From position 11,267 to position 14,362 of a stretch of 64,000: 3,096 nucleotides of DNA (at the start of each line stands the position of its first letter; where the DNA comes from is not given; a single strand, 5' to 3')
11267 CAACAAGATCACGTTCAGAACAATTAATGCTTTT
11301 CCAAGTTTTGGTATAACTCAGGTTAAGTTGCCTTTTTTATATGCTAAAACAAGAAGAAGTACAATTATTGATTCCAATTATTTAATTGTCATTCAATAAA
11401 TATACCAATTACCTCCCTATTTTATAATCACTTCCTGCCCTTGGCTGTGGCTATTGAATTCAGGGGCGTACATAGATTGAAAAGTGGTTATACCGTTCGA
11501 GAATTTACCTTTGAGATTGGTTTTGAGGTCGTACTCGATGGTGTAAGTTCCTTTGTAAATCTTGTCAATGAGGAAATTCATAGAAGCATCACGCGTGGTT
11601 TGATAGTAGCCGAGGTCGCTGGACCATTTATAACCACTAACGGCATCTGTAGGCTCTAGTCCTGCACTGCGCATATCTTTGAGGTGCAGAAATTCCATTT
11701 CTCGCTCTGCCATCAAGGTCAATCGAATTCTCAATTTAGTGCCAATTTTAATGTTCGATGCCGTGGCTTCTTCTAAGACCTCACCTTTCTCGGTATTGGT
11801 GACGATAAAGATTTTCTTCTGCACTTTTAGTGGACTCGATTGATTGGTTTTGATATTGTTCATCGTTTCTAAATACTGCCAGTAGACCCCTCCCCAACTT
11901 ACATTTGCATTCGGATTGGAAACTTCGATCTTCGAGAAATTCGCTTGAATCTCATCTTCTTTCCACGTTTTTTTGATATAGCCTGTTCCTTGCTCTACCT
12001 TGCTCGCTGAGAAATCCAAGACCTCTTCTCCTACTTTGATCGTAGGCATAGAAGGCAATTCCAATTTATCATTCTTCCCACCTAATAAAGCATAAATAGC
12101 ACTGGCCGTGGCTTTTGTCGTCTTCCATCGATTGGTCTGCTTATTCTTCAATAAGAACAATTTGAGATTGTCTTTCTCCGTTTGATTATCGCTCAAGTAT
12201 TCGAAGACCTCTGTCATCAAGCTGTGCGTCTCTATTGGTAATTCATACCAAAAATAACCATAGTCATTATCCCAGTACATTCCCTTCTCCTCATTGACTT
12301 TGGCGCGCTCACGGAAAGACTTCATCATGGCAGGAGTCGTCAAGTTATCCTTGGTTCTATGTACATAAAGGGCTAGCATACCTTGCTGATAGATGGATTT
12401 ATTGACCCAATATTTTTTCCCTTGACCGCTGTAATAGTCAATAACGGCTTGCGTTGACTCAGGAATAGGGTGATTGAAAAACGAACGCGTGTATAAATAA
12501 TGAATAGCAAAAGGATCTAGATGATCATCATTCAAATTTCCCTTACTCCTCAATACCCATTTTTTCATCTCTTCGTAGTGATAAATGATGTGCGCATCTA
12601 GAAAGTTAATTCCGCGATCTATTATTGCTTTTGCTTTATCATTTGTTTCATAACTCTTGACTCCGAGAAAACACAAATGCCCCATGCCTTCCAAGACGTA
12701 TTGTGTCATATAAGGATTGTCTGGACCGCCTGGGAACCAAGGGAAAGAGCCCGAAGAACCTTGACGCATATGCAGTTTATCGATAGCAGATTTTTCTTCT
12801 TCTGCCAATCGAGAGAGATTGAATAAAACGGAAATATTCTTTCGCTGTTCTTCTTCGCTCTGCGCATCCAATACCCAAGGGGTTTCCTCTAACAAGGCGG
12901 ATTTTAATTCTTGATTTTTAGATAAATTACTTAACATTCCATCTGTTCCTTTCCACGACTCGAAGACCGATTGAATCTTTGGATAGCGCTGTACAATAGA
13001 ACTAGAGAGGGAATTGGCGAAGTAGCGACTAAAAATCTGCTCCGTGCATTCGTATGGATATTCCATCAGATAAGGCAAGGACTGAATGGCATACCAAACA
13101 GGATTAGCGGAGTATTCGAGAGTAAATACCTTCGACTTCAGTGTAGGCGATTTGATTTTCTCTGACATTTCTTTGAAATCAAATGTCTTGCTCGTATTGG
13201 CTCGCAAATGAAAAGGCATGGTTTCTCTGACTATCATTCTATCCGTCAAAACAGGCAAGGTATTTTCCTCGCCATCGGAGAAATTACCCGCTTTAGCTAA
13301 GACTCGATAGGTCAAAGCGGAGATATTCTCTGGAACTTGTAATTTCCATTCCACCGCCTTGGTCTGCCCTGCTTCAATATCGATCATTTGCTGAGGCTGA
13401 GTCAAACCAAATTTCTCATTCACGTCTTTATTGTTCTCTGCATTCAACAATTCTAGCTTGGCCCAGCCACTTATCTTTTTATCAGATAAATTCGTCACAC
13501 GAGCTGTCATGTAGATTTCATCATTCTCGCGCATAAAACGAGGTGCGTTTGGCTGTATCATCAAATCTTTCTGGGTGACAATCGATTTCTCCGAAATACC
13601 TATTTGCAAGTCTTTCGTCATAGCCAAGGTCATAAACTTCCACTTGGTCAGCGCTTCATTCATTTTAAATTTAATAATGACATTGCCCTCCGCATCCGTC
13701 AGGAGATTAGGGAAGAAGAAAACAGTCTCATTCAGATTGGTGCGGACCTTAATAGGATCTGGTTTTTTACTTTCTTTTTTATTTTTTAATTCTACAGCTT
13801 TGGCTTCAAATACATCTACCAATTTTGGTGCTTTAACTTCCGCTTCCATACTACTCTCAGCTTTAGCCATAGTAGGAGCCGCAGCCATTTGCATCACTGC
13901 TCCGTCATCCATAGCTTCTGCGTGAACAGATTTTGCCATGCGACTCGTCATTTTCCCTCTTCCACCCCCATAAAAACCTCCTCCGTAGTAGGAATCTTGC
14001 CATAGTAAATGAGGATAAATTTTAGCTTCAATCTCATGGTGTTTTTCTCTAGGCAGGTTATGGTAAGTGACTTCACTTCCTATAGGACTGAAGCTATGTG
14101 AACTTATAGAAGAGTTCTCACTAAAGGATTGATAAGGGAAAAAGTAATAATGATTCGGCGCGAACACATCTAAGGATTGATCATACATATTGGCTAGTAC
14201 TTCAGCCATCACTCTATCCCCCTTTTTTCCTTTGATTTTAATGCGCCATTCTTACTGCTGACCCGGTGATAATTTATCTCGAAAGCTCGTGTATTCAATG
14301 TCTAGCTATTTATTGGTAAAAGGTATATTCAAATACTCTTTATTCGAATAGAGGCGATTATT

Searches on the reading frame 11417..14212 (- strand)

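Call 70: search_protein_families(library=pfam, proteins=[window:11417-14212:-], max_evalue=0.0001)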
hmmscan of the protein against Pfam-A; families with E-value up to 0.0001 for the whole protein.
window:11417-14212:- (931 aa): 2 families
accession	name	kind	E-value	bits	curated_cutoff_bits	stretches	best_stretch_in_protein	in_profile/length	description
PF17973.7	bMG10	-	9.5e-29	100.7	26.2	1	795-918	2-131/131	Bacterial Alpha-2-macroglobulin MG10 domain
PF00207.28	A2M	-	1.8e-19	69.8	21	1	163-248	1-87/92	Alpha-2-macroglobulin family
